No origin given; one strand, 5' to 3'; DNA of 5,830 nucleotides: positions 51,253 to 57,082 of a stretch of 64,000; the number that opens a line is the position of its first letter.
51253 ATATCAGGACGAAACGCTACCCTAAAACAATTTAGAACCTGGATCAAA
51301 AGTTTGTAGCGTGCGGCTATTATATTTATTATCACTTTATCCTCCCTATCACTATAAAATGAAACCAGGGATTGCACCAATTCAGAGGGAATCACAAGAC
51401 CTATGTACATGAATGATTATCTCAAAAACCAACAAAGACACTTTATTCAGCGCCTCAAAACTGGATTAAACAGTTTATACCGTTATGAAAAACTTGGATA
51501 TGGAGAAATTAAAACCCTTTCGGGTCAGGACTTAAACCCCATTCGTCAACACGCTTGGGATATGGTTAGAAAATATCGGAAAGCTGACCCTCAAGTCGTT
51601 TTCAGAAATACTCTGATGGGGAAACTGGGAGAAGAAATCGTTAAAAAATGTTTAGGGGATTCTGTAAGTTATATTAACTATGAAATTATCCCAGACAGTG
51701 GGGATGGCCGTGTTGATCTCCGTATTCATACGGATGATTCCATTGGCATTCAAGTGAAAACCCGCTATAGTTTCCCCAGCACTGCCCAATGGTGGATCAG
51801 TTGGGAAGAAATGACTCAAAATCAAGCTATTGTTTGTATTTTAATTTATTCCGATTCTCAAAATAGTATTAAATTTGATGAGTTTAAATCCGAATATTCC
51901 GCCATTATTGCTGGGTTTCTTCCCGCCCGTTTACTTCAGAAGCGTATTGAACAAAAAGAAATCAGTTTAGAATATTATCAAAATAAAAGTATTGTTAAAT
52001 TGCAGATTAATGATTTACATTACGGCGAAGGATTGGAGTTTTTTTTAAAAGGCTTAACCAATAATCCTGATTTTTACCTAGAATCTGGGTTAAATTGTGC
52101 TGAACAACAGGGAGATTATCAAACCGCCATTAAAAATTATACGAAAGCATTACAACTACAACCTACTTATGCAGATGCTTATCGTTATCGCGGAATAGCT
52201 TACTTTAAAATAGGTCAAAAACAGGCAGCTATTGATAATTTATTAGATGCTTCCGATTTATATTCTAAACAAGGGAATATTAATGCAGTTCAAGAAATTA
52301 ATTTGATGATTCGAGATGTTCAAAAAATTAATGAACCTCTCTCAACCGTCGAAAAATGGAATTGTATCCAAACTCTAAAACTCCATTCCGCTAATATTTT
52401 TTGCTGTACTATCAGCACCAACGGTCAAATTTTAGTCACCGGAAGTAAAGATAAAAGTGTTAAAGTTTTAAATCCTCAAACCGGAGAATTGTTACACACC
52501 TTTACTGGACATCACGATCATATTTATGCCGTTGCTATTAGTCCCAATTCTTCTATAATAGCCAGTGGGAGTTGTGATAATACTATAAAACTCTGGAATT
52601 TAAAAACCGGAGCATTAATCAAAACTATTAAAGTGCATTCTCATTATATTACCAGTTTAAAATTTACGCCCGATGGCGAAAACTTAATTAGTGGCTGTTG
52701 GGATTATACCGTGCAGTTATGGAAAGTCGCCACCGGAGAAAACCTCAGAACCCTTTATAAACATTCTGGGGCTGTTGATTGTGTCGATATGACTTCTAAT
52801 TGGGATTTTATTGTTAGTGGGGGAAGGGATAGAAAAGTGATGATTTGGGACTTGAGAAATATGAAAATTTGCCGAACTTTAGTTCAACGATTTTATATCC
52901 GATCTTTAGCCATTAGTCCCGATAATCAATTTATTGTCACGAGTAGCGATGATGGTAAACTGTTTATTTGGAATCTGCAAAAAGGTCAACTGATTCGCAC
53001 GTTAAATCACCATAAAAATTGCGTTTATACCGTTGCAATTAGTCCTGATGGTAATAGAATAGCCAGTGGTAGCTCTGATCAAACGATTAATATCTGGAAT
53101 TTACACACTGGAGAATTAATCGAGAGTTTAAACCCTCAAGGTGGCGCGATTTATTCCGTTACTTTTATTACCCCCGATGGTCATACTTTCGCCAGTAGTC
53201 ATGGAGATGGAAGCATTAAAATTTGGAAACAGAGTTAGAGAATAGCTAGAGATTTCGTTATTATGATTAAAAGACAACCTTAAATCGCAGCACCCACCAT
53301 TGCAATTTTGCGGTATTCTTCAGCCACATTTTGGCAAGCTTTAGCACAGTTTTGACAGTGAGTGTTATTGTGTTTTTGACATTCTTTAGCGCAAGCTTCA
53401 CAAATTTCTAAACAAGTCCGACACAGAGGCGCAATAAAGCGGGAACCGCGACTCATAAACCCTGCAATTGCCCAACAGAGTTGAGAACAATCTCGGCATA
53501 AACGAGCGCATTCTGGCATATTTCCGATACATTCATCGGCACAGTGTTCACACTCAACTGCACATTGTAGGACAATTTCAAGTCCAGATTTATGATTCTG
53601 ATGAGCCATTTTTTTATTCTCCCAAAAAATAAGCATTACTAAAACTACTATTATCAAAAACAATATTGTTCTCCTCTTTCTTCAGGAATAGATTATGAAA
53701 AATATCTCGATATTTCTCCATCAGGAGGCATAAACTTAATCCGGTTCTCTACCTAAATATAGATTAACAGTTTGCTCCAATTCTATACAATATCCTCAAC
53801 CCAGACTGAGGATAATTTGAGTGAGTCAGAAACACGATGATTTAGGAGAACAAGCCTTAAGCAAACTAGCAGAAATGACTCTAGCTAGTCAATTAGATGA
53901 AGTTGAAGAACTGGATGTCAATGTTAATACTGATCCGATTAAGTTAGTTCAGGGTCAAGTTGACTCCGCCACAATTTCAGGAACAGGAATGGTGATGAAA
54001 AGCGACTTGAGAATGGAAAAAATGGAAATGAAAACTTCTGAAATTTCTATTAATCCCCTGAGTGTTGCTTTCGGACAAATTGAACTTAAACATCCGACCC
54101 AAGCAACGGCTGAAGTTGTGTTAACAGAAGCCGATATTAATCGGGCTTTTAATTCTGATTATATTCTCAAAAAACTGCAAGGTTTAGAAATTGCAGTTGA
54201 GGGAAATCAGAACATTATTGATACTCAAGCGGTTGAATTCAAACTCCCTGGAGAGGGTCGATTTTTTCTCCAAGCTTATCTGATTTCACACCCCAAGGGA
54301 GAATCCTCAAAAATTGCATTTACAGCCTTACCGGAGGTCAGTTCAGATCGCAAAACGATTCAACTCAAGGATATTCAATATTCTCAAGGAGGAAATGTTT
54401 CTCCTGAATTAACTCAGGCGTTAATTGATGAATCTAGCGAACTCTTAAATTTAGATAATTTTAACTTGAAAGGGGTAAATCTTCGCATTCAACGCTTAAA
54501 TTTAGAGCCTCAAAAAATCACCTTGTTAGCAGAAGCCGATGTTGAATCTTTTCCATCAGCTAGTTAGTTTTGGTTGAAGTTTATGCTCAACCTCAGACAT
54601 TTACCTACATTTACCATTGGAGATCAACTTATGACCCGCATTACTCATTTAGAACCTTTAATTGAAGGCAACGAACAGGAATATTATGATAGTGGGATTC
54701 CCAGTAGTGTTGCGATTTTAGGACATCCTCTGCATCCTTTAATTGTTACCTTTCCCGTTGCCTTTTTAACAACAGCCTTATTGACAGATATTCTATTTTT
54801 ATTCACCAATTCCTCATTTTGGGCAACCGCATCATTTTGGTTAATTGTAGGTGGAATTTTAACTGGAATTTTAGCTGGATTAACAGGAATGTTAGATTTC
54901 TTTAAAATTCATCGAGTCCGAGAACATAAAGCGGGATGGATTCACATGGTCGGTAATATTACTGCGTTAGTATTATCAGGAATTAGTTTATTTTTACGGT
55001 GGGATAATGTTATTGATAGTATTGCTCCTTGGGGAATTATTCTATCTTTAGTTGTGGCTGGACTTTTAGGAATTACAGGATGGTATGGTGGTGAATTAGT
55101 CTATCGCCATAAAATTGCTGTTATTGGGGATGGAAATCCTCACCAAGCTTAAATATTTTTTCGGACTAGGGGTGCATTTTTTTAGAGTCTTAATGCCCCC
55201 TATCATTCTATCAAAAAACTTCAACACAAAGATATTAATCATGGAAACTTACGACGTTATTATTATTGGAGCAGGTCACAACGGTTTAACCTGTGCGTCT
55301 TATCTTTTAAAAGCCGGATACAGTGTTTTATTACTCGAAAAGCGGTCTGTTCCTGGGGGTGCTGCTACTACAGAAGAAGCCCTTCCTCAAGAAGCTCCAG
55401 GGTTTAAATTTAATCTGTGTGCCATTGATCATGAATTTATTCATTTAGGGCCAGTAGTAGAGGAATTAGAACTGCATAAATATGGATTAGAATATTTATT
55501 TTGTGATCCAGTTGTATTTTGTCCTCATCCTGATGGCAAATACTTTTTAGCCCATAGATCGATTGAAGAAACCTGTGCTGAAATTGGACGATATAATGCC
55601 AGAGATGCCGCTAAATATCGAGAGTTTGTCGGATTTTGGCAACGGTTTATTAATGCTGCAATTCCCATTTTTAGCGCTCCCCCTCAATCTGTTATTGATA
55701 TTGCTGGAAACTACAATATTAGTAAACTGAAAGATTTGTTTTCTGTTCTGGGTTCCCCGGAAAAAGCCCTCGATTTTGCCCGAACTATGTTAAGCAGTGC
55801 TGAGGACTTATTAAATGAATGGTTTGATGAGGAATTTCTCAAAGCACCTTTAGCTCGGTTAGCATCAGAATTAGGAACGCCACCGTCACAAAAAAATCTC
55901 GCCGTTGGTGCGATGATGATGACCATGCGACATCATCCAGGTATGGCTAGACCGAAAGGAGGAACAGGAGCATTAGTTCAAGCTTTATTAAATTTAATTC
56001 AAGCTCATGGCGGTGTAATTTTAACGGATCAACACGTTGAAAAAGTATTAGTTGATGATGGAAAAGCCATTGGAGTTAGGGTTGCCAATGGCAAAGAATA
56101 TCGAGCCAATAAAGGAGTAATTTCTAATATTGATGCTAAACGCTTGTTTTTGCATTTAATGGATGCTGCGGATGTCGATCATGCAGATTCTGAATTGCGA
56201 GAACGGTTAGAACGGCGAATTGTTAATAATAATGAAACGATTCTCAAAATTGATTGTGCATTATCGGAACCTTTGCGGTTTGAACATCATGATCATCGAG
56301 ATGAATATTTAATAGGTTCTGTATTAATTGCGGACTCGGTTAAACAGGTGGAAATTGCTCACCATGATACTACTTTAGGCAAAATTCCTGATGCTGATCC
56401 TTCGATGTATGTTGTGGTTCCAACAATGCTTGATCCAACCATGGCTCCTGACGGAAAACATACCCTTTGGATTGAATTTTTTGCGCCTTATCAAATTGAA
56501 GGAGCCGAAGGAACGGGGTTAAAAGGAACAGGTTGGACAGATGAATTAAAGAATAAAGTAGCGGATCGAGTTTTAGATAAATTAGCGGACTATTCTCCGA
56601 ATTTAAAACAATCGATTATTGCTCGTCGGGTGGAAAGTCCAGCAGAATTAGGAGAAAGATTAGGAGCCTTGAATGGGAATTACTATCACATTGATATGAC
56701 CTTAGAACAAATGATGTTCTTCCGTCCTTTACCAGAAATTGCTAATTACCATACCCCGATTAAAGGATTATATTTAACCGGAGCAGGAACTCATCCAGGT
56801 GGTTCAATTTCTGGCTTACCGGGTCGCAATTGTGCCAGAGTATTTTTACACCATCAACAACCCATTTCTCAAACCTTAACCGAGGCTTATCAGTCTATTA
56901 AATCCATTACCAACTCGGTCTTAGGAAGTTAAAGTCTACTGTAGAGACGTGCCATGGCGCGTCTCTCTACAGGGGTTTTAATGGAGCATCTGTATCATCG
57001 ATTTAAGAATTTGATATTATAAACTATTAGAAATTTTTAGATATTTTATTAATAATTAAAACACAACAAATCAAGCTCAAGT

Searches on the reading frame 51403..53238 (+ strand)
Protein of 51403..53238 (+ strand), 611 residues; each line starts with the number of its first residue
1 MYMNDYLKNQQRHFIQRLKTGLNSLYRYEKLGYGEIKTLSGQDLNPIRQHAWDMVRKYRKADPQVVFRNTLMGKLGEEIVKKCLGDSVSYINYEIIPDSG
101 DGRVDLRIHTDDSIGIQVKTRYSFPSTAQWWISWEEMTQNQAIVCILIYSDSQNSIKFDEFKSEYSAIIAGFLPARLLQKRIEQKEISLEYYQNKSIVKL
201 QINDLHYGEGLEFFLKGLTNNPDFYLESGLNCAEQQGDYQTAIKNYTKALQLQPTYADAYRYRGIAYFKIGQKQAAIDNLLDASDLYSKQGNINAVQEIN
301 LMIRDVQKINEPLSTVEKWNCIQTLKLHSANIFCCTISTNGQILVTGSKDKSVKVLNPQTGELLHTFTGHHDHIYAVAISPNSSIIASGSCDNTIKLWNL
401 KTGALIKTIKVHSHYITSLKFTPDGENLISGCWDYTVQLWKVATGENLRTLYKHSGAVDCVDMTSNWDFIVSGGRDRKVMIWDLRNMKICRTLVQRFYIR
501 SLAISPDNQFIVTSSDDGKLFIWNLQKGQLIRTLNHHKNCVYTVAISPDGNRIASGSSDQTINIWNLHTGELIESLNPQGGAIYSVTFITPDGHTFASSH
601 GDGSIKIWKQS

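Call 53: search_protein_families(library=pfam, proteins=[window:51403-53238:+], max_evalue=0.001)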
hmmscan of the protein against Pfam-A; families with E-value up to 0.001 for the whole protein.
window:51403-53238:+ (611 aa): 61 families (the best 25 are shown)
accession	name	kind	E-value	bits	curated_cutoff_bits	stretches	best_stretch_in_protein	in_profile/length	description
PF25173.1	Beta-prop_WDR3_1st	-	2.7e-74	249.3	154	3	353-525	11-184/184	WDR3 first beta-propeller domain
PF00400.38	WD40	-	1.1e-63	209.4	27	7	361-399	1-39/39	WD domain, G-beta repeat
PF25174.1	Beta-prop_THOC3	-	1.2e-59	202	305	3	412-540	128-257/272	THOC3 beta-propeller domain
PF24814.1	WD40_Prp19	-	3.4e-53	180.9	320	2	319-493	39-215/281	Prp19 WD40 domain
PF25175.1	Beta-prop_WDR5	-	6.5e-49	167.2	250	3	366-494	47-175/296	WDR5 beta-propeller domain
PF24817.1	WD40_WDHD1_1st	-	1.7e-47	162.5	109.9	3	315-413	72-170/291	WDHD1 first WD40 domain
PF24807.1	WD40_CDC20-Fz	-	6.4e-43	147.6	200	2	412-609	50-251/292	CDC20/Fizzy WD40 domain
PF25172.1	Beta-prop_WDR3_2nd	-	3.4e-42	145.1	140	3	363-483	167-287/293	WDR3 second beta-propeller domain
PF23414.1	Beta-prop_EML_2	-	1e-40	140.2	90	2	320-449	31-160/266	Echinoderm microtubule-associated protein second beta-propeller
PF24805.1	EIF3I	-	1.4e-40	139.9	200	3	326-413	7-94/324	EIF3I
PF25171.1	Beta-prop_WDR36-Utp21_1st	-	3.3e-38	132.1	80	3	330-482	109-263/266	WDR36/Utp21 first beta-propeller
PF24796.1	WDR55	-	3.9e-37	128.3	200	3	406-530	46-171/296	WDR55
PF25168.1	Beta-prop_WDR36-Utp21_2nd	-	2.6e-34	119.5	84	2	453-602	155-302/335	WDR36/Utp21 second beta-propeller domain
PF24105.1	Beta-prop_CAF1B_HIR1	-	2.7e-33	115.9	80.5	4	500-574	134-208/383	CAF1B/HIR1 beta-propeller domain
PF25391.1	WD40_Gbeta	-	7.5e-32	111.1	150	3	323-438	137-251/340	G protein beta WD-40 repeat protein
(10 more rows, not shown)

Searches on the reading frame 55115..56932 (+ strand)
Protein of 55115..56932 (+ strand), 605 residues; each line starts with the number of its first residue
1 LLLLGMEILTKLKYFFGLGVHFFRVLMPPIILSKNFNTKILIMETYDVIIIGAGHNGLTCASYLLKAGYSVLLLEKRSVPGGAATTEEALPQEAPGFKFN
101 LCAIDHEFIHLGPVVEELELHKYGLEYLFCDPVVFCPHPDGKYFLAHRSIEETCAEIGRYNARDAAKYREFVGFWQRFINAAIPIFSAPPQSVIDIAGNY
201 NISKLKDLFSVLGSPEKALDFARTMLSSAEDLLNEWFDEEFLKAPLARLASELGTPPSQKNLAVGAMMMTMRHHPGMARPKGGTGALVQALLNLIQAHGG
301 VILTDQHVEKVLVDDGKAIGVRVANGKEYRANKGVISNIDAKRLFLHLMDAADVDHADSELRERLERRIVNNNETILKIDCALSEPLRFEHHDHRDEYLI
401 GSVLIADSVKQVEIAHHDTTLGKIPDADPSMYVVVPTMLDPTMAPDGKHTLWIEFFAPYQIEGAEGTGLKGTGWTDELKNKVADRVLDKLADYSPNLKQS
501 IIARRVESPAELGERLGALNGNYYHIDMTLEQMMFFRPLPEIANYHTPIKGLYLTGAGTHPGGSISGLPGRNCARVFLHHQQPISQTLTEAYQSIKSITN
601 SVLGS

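Call 53: search_protein_families(library=pfam, proteins=[window:55115-56932:+], max_evalue=0.001)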
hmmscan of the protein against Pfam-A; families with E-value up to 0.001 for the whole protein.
window:55115-56932:+ (605 aa): 11 families
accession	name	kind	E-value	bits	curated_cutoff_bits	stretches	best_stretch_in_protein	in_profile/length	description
PF01593.30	Amino_oxidase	-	1.5e-13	51.3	19.8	1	57-349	3-264/443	Flavin containing amine oxidoreductase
PF01266.30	DAO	-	3.1e-13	50.4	27.9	1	47-85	1-39/353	FAD dependent oxidoreductase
PF13450.12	NAD_binding_8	-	2.1e-12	47.6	21.9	1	50-103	1-49/68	NAD(P)-binding Rossmann-like domain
PF00890.30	FAD_binding_2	-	2.2e-09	37.5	20.4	1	47-84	1-38/414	FAD binding domain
PF03486.20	HI0933_like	-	3.7e-07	30.3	50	1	47-80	2-35/244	HI0933-like protein Rossmann domain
PF01946.23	Thi4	-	5.7e-07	29.5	26.2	1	35-84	8-57/235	Thi4 family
PF12831.13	FAD_oxidored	-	8.4e-07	29.1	27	1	47-87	1-41/416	FAD dependent oxidoreductase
PF01134.28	GIDA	-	6.9e-06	25.8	22.1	0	47-76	1-30/391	Glucose inhibited division protein A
PF01494.25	FAD_binding_3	-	1.5e-05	24.8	22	1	46-78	2-34/349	FAD binding domain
PF07992.20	Pyr_redox_2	-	6.4e-05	22.9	26.1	1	46-92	1-48/291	Pyridine nucleotide-disulphide oxidoreductase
PF21799.2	MurD-like_N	-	0.00018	22.2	27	1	47-91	2-46/88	Mur ligase MurD-like, N-terminal domain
